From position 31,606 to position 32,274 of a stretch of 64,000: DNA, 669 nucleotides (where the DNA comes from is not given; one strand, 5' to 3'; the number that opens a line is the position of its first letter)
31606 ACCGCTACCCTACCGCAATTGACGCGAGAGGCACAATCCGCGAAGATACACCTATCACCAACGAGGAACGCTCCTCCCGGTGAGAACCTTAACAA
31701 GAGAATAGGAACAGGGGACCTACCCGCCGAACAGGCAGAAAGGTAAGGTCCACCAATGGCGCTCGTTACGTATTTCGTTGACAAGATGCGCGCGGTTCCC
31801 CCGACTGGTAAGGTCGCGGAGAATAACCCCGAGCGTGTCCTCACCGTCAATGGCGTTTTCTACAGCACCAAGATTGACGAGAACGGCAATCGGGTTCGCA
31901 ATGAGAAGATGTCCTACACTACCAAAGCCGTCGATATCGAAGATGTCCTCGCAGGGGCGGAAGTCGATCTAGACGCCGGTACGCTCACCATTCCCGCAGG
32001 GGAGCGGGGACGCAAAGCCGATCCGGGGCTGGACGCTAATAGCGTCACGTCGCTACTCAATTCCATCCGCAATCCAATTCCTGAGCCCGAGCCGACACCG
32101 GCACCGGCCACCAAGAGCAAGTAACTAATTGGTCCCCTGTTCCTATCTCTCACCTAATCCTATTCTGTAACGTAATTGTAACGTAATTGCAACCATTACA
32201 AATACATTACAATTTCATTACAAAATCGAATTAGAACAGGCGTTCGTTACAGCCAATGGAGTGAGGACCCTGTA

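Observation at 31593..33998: Conserved ACCGCAA(C/T) direct-repeat operator fused to a TTGACA box upstream of cassettes 2-5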

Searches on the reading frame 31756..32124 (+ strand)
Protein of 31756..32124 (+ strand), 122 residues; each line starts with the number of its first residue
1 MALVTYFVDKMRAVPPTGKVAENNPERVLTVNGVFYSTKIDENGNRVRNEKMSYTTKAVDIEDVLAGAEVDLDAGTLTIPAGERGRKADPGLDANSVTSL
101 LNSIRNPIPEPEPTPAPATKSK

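Call 13: search_protein_families(library=pfam, max_evalue=0.1, proteins=[window:31756-32124:+])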
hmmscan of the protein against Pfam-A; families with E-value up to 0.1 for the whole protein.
window:31756-32124:+ (122 aa): 0 families

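Call 15: search_dna_similar(query=window:31756-32124:+, collection=phages, mode=protein, max_evalue=0.01, max_rows=15)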
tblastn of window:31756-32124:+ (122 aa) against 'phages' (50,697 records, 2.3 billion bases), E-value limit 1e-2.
No match.

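Call 19: find_homologous_proteins(query=window:31756-32124:+, max_evalue=0.01)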
Query window:31756-32124:+ (122 aa): 2 proteins with E <= 0.01 among 30 candidates.
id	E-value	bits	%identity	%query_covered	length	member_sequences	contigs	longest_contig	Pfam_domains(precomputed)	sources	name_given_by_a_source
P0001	2.1e-72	259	100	100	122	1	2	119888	-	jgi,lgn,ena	-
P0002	1.0e-14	73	47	85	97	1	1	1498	-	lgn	-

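Call 20: find_encoding_contigs(protein=window:31756-32124:+, flank=10000)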
Protein window:31756-32124:+ (122 aa): 4 contigs read that carry it; 2 places shown.
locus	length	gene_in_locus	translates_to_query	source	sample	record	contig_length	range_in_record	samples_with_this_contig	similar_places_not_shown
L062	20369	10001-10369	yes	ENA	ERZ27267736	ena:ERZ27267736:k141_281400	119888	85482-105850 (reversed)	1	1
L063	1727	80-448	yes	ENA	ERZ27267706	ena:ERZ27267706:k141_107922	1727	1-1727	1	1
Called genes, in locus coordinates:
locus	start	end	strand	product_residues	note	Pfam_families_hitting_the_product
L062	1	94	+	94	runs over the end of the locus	-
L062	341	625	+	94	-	-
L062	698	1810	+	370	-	-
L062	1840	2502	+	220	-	-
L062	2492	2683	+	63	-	-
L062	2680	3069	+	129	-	-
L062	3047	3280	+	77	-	-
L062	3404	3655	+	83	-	-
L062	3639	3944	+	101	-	-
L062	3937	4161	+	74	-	-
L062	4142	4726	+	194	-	-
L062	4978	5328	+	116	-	-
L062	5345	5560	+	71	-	-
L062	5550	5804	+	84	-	-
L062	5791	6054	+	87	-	-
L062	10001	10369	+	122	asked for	-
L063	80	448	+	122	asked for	-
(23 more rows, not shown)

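Call 21: find_encoding_contigs(protein=P0002, flank=10000)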
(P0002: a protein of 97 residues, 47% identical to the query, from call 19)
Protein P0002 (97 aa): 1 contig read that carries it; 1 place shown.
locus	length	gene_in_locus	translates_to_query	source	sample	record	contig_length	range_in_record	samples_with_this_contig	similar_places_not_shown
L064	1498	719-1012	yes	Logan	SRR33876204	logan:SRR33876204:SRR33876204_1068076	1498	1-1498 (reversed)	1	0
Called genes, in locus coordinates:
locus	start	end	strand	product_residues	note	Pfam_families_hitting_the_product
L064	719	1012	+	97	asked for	-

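Call 37: search_protein_families(library=phrogs, max_evalue=0.01, proteins=[window:31756-32124:+])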
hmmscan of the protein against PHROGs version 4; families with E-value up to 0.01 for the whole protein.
window:31756-32124:+ (122 aa): 0 families

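Call 43: search_protein_representatives(alignment_id=A3)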
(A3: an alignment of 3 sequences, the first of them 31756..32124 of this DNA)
Query: 3 sequences, 98 profile positions. Proteins with E-value up to 0.001 (for the whole library): 62; up to 1e-10: 42; up to 1e-30: 1. The best 62 are listed.
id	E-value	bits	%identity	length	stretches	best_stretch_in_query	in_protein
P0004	2.6e-33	130.3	-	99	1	1-96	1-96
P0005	9.7e-30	118.8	-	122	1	3-96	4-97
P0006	7.4e-29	116.0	-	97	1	1-97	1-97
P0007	1.5e-27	111.8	-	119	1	2-97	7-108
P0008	3.6e-27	110.6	-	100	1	1-95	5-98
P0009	8.3e-25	103.0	-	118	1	1-96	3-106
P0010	1.8e-24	101.9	-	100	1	2-98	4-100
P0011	3.5e-24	101.0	-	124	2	3-96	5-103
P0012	9.1e-24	99.6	-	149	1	3-96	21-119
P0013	9.4e-24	99.6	-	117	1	2-96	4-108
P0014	1.2e-23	99.3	-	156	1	2-95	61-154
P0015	1.9e-23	98.6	-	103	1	2-95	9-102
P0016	2.4e-23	98.3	-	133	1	1-95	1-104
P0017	7.5e-23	96.7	-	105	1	2-94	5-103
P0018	8.8e-23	96.5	-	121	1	2-96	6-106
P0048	5.1e-09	52.4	-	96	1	2-95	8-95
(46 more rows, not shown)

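Call 45: find_homologous_proteins(query=A4, max_evalue=0.001)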
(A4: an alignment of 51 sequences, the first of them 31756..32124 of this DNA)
Query A4 (51 sequences) (122 aa, profile of the alignment): 11 proteins with E <= 0.001 among 8000 candidates.
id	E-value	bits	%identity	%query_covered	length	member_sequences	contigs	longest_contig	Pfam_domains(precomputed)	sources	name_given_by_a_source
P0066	2.2e-38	149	47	95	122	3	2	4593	-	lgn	-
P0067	5.6e-36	141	50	85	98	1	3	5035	-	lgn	-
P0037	6.7e-36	141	37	70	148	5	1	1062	-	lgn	-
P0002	1.3e-34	137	47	85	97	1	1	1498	-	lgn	-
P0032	1.4e-34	136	32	88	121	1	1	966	-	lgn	-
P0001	5.0e-34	135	100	100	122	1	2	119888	-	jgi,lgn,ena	-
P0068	1.8e-33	133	35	88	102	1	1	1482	-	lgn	-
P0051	3.2e-27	113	31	75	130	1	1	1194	-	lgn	-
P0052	1.4e-23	101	27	85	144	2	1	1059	-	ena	-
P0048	2.6e-21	94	27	85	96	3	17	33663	-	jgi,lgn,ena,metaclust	metaclust:\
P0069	6.5e-21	92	30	85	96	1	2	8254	-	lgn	-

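Call 46: find_encoding_contigs(protein=P0066, flank=10000)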
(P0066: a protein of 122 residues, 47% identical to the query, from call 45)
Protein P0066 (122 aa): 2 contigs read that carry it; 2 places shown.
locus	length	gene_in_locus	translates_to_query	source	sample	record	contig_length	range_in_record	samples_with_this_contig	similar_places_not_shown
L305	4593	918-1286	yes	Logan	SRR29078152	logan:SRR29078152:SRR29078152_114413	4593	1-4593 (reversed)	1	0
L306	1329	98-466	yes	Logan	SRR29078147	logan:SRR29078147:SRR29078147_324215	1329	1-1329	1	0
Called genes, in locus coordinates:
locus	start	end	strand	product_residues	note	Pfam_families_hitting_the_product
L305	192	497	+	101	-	-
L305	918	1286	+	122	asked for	-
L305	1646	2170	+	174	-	-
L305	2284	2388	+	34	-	-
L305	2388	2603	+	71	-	-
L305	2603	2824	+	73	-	-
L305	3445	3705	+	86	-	-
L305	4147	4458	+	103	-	PF14216:DUF4326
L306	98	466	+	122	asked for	-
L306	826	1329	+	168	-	?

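Call 47: find_encoding_contigs(protein=P0067, flank=10000)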
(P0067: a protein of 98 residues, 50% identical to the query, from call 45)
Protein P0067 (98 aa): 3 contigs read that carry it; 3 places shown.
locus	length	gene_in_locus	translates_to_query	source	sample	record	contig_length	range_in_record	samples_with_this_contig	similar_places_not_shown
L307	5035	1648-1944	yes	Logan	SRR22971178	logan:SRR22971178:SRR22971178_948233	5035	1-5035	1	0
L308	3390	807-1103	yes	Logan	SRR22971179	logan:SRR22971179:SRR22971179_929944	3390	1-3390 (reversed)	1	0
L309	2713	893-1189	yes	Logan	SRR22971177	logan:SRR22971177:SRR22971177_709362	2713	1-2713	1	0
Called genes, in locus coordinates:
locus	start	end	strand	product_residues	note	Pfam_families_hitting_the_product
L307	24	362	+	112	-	-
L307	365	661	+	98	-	-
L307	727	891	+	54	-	-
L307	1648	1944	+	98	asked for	-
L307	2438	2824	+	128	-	-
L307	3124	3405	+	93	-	-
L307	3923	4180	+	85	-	-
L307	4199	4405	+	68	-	-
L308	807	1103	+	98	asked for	-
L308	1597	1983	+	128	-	-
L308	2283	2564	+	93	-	-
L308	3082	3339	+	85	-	-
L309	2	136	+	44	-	?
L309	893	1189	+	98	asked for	-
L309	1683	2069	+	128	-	-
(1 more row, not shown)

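Call 48: find_encoding_contigs(protein=P0048, flank=10000, max_places=4)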
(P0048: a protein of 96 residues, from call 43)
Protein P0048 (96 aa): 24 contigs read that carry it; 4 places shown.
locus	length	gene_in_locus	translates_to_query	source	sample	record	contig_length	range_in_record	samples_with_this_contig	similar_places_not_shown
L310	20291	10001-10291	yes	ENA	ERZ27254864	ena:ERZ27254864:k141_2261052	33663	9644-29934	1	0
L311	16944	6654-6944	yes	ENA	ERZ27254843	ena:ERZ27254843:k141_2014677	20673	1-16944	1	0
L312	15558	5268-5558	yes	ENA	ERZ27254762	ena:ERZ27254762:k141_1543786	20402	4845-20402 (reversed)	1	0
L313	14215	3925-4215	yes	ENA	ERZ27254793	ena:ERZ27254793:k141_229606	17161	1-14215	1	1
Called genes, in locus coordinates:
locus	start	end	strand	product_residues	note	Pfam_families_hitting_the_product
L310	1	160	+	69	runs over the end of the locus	-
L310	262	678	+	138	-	-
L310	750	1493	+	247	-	PF10979:DUF2786, PF23771:DUF7168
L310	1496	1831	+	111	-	-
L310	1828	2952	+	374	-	-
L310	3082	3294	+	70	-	-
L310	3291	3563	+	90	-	-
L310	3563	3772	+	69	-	-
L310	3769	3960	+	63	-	-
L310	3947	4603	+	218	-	-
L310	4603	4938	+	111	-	-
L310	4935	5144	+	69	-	-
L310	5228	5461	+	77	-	-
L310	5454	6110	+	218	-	PF09414:RNA_ligase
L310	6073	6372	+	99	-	-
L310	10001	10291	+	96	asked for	-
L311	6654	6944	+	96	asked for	-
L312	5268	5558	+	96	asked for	-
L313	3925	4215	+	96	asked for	-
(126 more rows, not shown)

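Call 66: find_encoding_contigs(protein=P0069, flank=10000, max_places=2)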
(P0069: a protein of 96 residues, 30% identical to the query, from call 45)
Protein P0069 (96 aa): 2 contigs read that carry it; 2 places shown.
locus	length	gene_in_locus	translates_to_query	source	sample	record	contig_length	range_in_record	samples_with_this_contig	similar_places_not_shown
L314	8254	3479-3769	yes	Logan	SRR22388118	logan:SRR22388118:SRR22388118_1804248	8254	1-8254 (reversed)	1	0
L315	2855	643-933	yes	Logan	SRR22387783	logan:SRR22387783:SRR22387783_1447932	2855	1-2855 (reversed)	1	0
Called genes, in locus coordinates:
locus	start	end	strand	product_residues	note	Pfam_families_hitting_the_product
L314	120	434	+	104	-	-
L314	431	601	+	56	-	-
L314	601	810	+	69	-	-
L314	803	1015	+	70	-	-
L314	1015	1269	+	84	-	-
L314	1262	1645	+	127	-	-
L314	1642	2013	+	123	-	-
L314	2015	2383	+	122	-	-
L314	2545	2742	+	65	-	-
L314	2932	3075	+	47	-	-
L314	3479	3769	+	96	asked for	-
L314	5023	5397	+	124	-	-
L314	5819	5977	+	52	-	-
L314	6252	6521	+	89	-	-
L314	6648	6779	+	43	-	-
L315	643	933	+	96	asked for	-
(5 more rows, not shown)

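Call 67: find_encoding_contigs(protein=P0068, flank=10000, max_places=2)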
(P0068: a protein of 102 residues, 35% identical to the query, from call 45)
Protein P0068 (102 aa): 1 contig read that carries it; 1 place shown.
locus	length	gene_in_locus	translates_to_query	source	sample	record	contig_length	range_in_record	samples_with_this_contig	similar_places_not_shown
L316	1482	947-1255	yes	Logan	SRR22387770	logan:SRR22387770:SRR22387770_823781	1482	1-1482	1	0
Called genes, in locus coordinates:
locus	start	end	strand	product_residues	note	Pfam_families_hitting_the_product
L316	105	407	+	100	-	-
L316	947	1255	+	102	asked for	-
